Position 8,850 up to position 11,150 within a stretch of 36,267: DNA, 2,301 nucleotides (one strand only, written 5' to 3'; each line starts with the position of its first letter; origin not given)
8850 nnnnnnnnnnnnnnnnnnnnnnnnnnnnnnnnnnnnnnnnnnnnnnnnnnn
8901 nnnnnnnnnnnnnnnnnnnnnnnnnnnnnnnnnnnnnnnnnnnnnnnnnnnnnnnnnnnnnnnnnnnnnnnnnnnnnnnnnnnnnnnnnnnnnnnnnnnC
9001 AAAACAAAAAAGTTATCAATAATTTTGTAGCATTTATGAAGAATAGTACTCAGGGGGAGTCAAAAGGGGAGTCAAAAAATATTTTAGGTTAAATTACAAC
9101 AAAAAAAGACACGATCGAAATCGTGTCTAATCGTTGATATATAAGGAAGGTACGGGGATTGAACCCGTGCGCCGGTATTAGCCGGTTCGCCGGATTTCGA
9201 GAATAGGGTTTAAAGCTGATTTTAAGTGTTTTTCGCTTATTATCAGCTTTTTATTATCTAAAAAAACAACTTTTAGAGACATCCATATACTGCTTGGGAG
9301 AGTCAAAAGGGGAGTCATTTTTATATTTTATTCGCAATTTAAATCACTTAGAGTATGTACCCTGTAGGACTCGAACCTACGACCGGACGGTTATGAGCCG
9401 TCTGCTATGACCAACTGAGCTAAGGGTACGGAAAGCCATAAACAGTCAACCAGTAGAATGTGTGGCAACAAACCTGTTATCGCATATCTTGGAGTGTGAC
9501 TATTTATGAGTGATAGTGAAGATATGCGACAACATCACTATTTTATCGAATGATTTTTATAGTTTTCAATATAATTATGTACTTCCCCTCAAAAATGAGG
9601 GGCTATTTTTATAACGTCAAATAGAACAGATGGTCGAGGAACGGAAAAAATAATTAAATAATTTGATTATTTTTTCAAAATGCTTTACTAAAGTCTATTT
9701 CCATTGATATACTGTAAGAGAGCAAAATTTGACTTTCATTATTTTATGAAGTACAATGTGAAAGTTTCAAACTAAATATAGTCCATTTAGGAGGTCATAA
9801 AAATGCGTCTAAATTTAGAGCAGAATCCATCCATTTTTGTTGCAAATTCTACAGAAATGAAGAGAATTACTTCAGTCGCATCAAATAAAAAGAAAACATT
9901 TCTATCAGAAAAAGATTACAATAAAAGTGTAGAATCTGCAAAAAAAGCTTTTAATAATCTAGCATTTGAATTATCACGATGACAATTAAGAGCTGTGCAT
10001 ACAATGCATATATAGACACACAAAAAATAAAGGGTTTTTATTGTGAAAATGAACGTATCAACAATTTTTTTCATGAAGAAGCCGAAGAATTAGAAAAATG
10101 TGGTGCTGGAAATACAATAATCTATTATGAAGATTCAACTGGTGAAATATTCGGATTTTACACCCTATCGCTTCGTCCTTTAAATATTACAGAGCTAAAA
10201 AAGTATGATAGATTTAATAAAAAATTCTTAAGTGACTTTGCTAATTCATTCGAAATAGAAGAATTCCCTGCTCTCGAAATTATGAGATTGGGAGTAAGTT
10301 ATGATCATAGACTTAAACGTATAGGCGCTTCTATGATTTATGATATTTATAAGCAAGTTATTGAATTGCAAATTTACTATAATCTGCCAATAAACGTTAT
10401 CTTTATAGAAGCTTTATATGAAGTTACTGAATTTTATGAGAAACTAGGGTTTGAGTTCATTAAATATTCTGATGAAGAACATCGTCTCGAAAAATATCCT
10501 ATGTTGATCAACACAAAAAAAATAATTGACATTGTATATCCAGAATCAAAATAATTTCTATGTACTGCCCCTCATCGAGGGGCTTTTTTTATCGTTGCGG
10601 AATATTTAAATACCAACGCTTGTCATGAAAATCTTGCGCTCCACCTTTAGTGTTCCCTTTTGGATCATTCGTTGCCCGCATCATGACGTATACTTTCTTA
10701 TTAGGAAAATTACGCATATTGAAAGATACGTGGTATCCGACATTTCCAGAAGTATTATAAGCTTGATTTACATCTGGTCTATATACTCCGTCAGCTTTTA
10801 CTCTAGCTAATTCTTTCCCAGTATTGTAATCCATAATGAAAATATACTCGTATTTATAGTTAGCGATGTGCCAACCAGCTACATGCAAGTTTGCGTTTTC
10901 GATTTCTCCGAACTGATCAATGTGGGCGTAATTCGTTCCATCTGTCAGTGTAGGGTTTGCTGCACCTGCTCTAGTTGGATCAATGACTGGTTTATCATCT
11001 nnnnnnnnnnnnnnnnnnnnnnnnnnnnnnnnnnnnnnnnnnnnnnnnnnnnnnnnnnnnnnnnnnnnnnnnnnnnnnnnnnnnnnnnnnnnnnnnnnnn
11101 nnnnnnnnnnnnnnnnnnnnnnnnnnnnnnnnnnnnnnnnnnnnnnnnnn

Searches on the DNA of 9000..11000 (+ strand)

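Call 10: search_dna_similar(query=window:9430-10620:+, collection=phages, mode=near, max_rows=30)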
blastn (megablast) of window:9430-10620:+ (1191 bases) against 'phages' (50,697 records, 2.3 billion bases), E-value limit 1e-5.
Records with a match: 4; places in all: 4; records where one place covers at least 80% of the query: 0.
Best place of each record, by identity: 95-99% 1; 90-95% 3.
By first word of the organism name: Listeria 2; Enterococcus 2.
By host as written in the record: Listeria monocytogenes 2; Enterococcus faecium 4995/20 2.
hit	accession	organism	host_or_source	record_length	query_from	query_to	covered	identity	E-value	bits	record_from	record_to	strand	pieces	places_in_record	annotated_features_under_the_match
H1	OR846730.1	Listeria phage LM 4-11-1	Listeria monocytogenes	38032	3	183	15%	93.4%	4e-68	265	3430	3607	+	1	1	record has no annotation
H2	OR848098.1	Listeria phage LM 4-14-1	Listeria monocytogenes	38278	3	183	15%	93.4%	4e-68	265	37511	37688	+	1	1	record has no annotation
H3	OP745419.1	Enterococcus phage 4995_1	Enterococcus faecium 4995/20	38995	3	183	15%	92.3%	8e-65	254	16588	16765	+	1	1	peptidoglycan recognition protein family protein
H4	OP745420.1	Enterococcus phage 4995_2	Enterococcus faecium 4995/20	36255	1130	1191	5%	98.4%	7e-21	108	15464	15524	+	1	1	record has no annotation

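Call 11: get_annotated_region(hit=H3, flank=3000)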
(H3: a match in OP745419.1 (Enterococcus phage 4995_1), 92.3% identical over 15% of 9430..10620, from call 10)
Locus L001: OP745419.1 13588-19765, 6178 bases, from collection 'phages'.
description: UNVERIFIED_ORG: Enterococcus phage 4995_1, complete genome.
organism: Enterococcus phage 4995_1 (NCBI taxid 3043581)
taxonomy: Viruses; Duplodnaviria; Heunggongvirae; Uroviricota; Caudoviricetes
host: Enterococcus faecium 4995/20; source: hematoma from Homo sapiens; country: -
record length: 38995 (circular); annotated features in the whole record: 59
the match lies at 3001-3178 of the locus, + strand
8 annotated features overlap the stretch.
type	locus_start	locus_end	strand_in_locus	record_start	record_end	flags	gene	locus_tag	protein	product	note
CDS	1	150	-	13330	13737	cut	-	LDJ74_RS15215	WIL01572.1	hypothetical protein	Derived by automated computational analysis using gene prediction method: Protein Homology.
CDS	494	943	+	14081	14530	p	-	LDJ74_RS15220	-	IS3 family transposase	incomplete; partial in the middle of a contig; missing C-terminus; Derived by automated computational analysis using ...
CDS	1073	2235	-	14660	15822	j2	-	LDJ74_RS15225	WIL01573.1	transposase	programmed frameshift; Derived by automated computational analysis using gene prediction method: Protein Homology.; ...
tRNA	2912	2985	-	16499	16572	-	-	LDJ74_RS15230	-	tRNA-Ile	Derived by automated computational analysis using gene prediction method: tRNAscan-SE.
CDS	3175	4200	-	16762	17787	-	-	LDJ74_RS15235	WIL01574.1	peptidoglycan recognition protein family protein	Derived by automated computational analysis using gene prediction method: Protein Homology.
CDS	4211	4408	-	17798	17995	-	-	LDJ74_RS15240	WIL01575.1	holin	Derived by automated computational analysis using gene prediction method: Protein Homology.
CDS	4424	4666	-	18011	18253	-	-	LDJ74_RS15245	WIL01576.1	hemolysin XhlA family protein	Derived by automated computational analysis using gene prediction method: Protein Homology.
CDS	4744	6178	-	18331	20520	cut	-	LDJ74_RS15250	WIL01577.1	BppU family baseplate upper protein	Derived by automated computational analysis using gene prediction method: Protein Homology.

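Call 12: get_annotated_region(hit=H4, flank=3000)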
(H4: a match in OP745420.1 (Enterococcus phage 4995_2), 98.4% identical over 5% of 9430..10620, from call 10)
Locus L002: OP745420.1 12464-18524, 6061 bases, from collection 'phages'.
description: UNVERIFIED_ORG: Enterococcus phage 4995_2, complete genome.
organism: Enterococcus phage 4995_2 (NCBI taxid 3043582)
taxonomy: Viruses; Duplodnaviria; Heunggongvirae; Uroviricota; Caudoviricetes; Aliceevansviridae
host: Enterococcus faecium 4995/20; source: hematoma from Homo sapiens; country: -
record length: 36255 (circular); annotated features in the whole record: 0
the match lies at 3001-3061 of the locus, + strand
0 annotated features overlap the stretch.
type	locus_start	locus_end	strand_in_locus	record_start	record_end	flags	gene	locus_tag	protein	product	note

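Call 112: search_rna_families(source=window, start=9000, end=11000, threshold=evalue, max_evalue=1)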
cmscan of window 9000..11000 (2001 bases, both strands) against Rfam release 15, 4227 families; matches with E-value up to 1: 4.
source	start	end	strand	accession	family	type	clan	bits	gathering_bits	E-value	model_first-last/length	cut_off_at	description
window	9356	9429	-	RF00005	tRNA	Gene; tRNA;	CL00001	64.9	29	2.4e-13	1-71/71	no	tRNA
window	9355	9429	+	RF04354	Plastid-ycf2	Cis-reg;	-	30.9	65.7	0.00062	1-75/75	no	Plastid-ycf2 5UTR RNA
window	9102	9190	-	RF01394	isrK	Gene; sRNA;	-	20.2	50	0.15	1-77/77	no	isrK Hfq binding RNA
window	10513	10594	+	RF02076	STnc100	Gene; sRNA;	-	16.8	47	0.86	1-206/206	no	Gammaproteobacterial sRNA STnc100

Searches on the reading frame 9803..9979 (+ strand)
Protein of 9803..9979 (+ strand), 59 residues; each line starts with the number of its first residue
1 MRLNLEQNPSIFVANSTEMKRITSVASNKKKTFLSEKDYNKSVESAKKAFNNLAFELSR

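Call 5: search_protein_families(library=pfam, proteins=[window:9803-9979:+], max_evalue=1)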
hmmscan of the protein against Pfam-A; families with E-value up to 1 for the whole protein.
window:9803-9979:+ (59 aa): 0 families

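Call 6: search_protein_families(library=ncbifam, proteins=[window:9803-9979:+], max_evalue=1)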
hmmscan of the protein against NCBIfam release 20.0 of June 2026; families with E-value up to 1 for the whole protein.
window:9803-9979:+ (59 aa): 2 families
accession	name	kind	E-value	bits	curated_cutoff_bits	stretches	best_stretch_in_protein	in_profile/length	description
TIGR01615.1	A_thal_3542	domain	0.048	13.5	80.05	1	5-38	74-107/131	uncharacterized plant-specific domain TIGR01615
NF009387.0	PRK12746.1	equivalog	0.087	12.1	363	1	20-57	46-82/254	SDR family oxidoreductase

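Call 7: search_protein_families(library=padloc, proteins=[window:9803-9979:+], max_evalue=1)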
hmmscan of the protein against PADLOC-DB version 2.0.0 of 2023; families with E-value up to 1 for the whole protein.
window:9803-9979:+ (59 aa): 0 families

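Call 8: search_protein_families(library=phrogs, proteins=[window:9803-9979:+], max_evalue=1)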
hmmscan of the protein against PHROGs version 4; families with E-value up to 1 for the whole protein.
window:9803-9979:+ (59 aa): 1 family
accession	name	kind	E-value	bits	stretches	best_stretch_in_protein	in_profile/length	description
phrog_38307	-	unknown function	0.17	13.1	1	3-57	51-101/122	-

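Call 35: search_solved_structures(query=A2, max_evalue=10, show_alignments=3)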
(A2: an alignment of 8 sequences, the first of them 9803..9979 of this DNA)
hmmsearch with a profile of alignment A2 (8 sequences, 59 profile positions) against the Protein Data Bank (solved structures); distinct sequences matched with E-value up to 10: 5.
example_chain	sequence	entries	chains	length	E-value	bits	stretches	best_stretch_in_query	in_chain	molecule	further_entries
4jnd_A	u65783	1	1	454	0.54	13.8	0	4-29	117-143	Ca(2+)/calmodulin-dependent protein kinase phosphatase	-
6nkl_A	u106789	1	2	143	1.2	12.8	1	11-35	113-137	Ribonuclease VapC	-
5mq9_A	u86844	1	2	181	1.5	12.4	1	10-55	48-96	Uncharacterized protein YacP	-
5mq8_A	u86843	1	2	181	1.6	12.4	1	10-55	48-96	Uncharacterized protein YacP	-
2efl_A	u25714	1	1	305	6.6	10.4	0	6-40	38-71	Formin-binding protein 1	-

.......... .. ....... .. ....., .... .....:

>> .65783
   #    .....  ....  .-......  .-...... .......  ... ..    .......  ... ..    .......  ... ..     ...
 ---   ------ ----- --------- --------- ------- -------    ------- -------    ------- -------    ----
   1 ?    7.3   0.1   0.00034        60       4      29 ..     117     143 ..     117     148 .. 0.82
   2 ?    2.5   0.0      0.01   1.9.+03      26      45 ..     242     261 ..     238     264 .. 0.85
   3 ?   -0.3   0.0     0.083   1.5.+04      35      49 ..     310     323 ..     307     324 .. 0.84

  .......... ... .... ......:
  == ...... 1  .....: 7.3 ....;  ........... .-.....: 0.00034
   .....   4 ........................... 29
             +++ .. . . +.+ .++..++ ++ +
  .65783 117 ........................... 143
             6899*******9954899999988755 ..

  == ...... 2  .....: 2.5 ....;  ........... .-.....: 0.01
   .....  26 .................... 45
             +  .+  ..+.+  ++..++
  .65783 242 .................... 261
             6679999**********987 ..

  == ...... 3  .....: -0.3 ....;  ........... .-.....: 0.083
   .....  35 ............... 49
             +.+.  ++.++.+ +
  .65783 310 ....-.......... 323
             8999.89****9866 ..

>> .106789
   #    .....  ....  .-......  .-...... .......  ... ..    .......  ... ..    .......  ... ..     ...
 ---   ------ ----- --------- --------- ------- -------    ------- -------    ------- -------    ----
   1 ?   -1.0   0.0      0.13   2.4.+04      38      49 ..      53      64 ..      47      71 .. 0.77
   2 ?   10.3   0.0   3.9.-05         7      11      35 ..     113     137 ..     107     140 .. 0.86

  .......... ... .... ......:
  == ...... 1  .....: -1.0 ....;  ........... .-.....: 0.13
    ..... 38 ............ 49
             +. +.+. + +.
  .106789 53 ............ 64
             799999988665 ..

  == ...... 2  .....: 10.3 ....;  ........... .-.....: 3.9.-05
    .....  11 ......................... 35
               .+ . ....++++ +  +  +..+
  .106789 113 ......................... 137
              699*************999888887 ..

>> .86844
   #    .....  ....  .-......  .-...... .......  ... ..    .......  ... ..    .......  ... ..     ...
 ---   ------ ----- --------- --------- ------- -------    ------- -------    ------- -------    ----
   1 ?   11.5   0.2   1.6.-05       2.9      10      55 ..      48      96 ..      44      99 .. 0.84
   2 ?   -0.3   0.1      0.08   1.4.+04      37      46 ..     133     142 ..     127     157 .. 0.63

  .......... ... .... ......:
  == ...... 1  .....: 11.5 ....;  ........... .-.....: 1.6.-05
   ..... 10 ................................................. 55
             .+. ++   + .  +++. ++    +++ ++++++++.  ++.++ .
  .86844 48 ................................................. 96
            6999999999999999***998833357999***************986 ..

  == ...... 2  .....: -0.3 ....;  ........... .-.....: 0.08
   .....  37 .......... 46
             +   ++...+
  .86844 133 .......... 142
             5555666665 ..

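Call 61: search_protein_families(library=pfam, alignment_id=A6, max_evalue=10)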
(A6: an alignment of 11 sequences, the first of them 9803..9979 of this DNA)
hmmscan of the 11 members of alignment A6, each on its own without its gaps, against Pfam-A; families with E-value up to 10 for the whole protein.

A. member 1, window:9803-9979:+ (59 aa): 0 families

B. families by the number of members that match (of 11 scanned): 2 families
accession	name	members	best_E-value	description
PF07195.17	FliD_C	1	0.046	Flagellar hook-associated protein 2 C-terminus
PF24578.1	CSPP1_C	1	0.24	Centrosome and spindle pole-associated protein 1, C-terminal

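Call 62: find_homologous_proteins(query=A6, max_evalue=0.01)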
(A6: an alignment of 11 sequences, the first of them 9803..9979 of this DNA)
Query A6 (11 sequences) (59 aa, profile of the alignment): 17 proteins with E <= 0.01 among 256 candidates.
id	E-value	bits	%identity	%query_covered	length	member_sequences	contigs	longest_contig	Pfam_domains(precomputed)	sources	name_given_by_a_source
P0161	1.1e-18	85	41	100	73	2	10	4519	-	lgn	-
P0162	1.8e-18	84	82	97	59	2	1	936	-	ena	-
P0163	3.6e-18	84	100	100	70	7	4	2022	-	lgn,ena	-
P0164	2.2e-17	81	36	93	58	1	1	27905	-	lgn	-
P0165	1.4e-16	78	-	-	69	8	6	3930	-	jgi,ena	jgi:hypothetical protein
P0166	2.4e-15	74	57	78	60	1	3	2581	-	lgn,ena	-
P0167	7.7e-15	73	36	93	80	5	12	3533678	-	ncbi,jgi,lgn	ncbi:hypothetical protein IGI69_002173 [Enterococcus sp. DIV1083b]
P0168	4.0e-14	71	-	-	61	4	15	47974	-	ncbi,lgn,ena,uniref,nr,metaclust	ncbi:hypothetical protein LASUN_04330 [Lentilactobacillus sunkii]|uniref:Uncharacterized protein n=1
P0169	1.2e-13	69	-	-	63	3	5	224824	-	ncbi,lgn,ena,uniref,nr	ncbi:hypothetical protein [Lactiplantibacillus plantarum]|uniref:hypothetical protein n=1 Tax=Lactip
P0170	1.2e-12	66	-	-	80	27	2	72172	-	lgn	-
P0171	1.3e-12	66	100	73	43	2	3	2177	-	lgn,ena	-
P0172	2.4e-12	65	33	83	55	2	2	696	-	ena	-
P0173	1.2e-11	63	-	-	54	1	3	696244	-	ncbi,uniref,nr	ncbi:hypothetical protein [Latilactobacillus sakei]|uniref:hypothetical protein n=1 Tax=Latilactobac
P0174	2.2e-11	62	-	-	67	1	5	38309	-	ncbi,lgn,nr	ncbi:hypothetical protein [Latilactobacillus phage TMW 1.1397 P1]|nr:hypothetical protein [Latilacto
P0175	3.3e-11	61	-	-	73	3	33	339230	-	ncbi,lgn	-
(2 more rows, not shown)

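Call 77: predict_structure(alignment_id=A8)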
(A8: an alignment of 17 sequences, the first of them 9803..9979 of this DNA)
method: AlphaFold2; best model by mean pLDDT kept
length: 59 residues; sequences in the alignment: 17
mean_pLDDT: 66.9   pTM: 0.29
mean pLDDT of the five models: 66.9, 66.3, 63.7, 63.4, 61.9
residues with pLDDT >= 90: 0; 70-90: 29; 50-70: 27; < 50: 3
segments of 3 or more residues with pLDDT < 50: 1-3
pLDDT, mean of each block of 10 residues (from residue 1): 53 72 64 68 79 65
secondary structure, 60 per line:
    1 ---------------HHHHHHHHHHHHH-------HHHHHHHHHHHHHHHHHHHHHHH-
elements in order: H16-28 H36-58

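Call 80: fold_search(model_id=the predicted structure, library=pdb)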
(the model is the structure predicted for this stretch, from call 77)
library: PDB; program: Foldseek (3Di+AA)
matches with E <= 10: 0; with E <= 0.001: 0
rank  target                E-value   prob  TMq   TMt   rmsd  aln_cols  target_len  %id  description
